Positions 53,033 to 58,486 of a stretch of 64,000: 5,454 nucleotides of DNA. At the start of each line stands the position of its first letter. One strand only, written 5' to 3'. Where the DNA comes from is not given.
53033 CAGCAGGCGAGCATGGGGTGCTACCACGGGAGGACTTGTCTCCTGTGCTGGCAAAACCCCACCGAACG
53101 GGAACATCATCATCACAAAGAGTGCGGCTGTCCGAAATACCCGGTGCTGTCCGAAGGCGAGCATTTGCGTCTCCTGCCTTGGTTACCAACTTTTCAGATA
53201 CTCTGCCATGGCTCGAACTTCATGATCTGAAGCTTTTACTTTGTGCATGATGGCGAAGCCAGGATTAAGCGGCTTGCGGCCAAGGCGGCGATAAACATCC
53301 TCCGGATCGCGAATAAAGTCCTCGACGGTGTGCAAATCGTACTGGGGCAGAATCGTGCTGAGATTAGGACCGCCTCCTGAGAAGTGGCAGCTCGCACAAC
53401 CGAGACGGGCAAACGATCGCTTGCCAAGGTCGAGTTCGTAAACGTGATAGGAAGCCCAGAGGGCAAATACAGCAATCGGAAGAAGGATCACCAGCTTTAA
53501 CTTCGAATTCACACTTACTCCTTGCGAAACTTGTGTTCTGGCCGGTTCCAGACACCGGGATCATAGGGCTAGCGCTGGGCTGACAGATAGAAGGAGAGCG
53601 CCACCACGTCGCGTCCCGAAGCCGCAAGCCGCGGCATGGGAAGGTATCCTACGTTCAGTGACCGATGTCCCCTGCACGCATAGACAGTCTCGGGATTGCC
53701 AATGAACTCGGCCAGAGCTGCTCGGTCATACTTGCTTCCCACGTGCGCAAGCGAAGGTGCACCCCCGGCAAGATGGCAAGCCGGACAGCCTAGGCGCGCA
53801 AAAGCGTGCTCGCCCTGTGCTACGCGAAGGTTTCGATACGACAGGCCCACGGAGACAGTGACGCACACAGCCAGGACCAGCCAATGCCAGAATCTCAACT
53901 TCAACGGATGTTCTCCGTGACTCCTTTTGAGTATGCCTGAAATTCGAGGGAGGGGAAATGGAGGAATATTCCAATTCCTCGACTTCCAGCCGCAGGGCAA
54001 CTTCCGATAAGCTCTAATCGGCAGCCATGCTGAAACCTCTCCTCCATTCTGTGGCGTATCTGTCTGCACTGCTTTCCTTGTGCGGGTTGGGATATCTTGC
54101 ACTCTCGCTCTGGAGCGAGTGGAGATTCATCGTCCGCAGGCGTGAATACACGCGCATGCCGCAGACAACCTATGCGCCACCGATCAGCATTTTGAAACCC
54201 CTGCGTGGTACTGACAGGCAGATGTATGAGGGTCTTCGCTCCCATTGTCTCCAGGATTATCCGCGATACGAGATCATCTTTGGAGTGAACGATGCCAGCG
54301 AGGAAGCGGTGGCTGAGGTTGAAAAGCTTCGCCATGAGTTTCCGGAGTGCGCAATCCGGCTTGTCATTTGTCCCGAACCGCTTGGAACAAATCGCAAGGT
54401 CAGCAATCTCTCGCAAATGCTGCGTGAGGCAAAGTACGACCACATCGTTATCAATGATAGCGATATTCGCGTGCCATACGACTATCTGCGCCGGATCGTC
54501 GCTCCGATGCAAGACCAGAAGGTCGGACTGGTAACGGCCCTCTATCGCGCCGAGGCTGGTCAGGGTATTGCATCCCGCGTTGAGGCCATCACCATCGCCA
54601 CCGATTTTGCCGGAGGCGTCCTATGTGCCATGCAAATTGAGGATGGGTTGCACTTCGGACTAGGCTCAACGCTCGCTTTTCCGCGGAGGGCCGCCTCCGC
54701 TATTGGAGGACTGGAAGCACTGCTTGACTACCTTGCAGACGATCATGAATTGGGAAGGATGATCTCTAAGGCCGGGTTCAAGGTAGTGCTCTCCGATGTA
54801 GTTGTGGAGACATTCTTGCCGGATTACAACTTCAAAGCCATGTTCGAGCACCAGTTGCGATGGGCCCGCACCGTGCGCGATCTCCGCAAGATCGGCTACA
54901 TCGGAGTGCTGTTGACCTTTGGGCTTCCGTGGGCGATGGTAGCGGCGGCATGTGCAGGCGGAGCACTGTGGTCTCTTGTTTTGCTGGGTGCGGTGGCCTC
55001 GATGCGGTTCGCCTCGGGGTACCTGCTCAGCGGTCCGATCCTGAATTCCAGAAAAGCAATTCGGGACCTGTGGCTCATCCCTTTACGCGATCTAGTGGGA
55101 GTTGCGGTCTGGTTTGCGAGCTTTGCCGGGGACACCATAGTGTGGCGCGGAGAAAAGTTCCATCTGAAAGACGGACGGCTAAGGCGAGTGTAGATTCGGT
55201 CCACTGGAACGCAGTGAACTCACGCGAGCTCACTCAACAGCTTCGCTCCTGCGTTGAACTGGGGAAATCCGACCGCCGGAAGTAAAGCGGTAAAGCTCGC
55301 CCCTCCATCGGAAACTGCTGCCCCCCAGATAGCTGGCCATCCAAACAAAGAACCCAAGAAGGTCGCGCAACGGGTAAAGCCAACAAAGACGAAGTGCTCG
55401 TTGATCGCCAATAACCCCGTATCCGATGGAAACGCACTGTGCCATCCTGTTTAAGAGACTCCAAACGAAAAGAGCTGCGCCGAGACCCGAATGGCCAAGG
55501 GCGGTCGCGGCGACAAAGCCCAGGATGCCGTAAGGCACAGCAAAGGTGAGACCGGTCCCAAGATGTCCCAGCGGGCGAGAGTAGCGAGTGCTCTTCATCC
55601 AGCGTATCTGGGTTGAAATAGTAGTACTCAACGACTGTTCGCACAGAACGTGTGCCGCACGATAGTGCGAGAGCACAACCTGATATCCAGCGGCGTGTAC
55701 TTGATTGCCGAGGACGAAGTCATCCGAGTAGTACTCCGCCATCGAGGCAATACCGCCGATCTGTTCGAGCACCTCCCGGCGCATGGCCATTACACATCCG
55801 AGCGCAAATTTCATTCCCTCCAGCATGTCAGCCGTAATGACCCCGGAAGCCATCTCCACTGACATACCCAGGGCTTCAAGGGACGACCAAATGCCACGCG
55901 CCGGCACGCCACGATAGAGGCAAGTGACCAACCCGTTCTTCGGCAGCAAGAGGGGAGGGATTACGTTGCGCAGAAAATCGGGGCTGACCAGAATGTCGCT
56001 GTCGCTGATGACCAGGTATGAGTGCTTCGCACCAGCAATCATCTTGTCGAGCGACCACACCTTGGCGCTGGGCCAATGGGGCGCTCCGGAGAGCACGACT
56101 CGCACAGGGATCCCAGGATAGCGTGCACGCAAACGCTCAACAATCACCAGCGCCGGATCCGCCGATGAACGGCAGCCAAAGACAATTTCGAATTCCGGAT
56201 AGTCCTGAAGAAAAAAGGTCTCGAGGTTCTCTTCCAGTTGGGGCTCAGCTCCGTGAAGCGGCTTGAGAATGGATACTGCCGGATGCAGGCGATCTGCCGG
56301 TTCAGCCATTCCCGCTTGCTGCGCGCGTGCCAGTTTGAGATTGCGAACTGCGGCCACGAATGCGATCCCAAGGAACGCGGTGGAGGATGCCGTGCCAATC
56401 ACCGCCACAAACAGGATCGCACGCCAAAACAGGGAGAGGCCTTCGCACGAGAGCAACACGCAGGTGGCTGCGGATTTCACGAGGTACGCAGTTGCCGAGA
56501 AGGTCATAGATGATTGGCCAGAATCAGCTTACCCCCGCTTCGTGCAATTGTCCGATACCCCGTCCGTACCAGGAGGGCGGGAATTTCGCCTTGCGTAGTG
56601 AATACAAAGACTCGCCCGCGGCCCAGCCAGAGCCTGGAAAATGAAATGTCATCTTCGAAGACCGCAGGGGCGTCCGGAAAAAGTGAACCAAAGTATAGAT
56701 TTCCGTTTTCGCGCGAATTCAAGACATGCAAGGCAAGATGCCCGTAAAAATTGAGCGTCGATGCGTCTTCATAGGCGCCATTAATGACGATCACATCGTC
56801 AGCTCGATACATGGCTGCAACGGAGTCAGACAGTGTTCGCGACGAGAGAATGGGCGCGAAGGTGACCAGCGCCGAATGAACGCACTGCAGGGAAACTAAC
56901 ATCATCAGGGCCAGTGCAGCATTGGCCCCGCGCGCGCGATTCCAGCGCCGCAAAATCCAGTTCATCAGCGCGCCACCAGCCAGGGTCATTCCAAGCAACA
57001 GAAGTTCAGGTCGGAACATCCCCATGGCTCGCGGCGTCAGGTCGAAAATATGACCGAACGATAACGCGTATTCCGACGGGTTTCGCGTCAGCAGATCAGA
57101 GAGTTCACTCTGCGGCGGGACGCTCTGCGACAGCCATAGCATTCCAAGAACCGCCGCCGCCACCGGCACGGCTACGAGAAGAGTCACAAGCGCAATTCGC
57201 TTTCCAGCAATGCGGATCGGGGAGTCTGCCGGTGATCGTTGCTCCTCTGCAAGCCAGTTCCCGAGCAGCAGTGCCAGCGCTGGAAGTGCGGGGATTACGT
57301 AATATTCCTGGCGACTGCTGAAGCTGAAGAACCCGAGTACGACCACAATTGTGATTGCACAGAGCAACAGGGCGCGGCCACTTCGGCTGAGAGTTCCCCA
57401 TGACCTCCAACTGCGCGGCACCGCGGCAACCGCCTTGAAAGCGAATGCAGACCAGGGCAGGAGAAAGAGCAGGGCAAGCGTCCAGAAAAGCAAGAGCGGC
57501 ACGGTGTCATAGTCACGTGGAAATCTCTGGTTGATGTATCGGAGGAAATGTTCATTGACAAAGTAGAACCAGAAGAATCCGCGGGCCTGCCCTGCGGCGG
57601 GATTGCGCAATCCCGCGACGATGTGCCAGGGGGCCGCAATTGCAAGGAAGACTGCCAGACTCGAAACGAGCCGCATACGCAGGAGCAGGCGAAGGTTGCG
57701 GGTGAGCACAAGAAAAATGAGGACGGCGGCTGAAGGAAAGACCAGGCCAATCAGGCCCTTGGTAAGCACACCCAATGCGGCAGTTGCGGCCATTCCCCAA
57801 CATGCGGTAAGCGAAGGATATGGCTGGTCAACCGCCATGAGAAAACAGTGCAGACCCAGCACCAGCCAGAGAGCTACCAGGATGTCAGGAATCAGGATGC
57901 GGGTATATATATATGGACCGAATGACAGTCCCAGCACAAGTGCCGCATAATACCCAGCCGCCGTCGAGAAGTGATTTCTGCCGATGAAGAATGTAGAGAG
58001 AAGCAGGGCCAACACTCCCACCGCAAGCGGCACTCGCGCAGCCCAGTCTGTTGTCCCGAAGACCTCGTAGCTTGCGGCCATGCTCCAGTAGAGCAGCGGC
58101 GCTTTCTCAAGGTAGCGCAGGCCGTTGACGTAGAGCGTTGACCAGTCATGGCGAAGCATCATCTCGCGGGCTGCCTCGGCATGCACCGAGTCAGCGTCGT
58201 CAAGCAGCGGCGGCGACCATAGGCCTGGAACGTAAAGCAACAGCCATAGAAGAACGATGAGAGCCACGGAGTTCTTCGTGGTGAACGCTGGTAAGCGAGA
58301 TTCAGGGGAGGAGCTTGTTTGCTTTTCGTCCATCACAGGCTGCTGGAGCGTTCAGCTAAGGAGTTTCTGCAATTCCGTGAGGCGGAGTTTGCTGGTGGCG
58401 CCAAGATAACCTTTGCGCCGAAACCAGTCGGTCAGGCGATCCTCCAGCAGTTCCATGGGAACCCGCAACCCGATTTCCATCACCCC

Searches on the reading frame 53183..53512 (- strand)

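Call 54: search_protein_families(library=pfam, proteins=[window:53183-53512:-])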
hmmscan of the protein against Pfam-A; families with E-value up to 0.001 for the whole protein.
window:53183-53512:- (109 aa): 2 families
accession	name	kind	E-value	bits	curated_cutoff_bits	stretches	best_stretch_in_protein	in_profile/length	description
PF00034.26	Cytochrom_C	-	1.2e-05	27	21.3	1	29-108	3-88/90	Cytochrome c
PF13442.11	Cytochrome_CBB3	-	0.00081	20.1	27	0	28-106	4-68/68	Cytochrome C oxidase, cbb3-type, subunit III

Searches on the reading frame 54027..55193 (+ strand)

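Call 54: search_protein_families(library=pfam, proteins=[window:54027-55193:+])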
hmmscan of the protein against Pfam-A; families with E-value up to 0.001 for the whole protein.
window:54027-55193:+ (388 aa): 4 families
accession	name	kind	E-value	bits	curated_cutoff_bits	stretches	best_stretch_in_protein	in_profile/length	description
PF13506.12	Glyco_transf_21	-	1.3e-49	168.5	21.7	1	106-281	1-174/174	Glycosyl transferase family 21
PF13641.12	Glyco_tranf_2_3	-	1.3e-24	87.9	27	1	61-282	11-230/230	Glycosyltransferase like family 2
PF13632.12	Glyco_trans_2_3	-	4.8e-18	66.1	27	1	139-324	1-192/198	Glycosyl transferase family group 2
PF00535.33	Glycos_transf_2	-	8.9e-09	35.9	23.3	1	68-188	15-131/168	Glycosyl transferase family 2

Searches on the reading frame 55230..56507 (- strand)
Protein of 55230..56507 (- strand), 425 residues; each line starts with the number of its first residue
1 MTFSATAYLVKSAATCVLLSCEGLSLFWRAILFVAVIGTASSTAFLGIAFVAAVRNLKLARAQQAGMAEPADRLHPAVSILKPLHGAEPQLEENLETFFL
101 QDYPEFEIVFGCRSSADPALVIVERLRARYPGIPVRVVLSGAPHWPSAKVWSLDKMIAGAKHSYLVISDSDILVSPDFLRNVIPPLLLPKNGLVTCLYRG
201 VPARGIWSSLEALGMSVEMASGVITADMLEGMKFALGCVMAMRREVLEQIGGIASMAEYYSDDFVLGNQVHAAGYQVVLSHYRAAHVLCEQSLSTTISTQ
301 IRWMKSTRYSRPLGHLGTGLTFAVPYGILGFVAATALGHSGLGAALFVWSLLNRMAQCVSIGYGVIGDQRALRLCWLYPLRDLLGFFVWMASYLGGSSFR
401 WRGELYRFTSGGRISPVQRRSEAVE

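Call 54: search_protein_families(library=pfam, proteins=[window:55230-56507:-])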
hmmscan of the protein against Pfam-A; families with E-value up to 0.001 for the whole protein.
window:55230-56507:- (425 aa): 4 families
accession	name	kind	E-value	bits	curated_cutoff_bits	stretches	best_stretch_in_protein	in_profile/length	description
PF13506.12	Glyco_transf_21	-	1.2e-41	142.5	21.7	1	131-305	1-174/174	Glycosyl transferase family 21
PF13641.12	Glyco_tranf_2_3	-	2.6e-20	73.9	27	1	86-305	11-229/230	Glycosyltransferase like family 2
PF13632.12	Glyco_trans_2_3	-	4.8e-12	46.6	27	1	165-344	2-183/198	Glycosyl transferase family group 2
PF00535.33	Glycos_transf_2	-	4.6e-08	33.6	23.3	1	79-250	1-167/168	Glycosyl transferase family 2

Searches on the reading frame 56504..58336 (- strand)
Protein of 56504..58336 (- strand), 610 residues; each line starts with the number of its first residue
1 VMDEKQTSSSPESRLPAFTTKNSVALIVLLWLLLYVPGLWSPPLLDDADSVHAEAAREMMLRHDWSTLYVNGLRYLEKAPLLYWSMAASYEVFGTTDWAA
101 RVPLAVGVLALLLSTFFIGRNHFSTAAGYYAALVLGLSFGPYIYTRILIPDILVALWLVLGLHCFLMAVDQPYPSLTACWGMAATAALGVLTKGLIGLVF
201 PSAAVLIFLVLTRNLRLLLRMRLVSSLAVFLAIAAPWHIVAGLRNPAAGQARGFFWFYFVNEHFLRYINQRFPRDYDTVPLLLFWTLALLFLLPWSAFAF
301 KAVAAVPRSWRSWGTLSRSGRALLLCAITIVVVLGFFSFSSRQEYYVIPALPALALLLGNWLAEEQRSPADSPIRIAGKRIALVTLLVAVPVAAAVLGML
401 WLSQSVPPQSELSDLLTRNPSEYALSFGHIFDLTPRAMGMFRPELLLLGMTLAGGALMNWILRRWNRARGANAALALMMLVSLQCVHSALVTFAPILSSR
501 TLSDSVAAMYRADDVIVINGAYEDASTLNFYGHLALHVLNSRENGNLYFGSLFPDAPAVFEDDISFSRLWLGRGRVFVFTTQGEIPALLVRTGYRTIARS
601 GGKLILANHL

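Call 54: search_protein_families(library=pfam, proteins=[window:56504-58336:-])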
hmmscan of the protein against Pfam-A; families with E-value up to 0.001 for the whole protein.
window:56504-58336:- (610 aa): 2 families
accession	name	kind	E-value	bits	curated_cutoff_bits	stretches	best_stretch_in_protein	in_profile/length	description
PF13231.12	PMT_2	-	2.8e-13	50.8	26.1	1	78-238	2-158/160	Dolichyl-phosphate-mannose-protein mannosyltransferase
PF02366.24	PMT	-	1.2e-07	32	22.7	1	60-233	42-228/245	Dolichyl-phosphate-mannose-protein mannosyltransferase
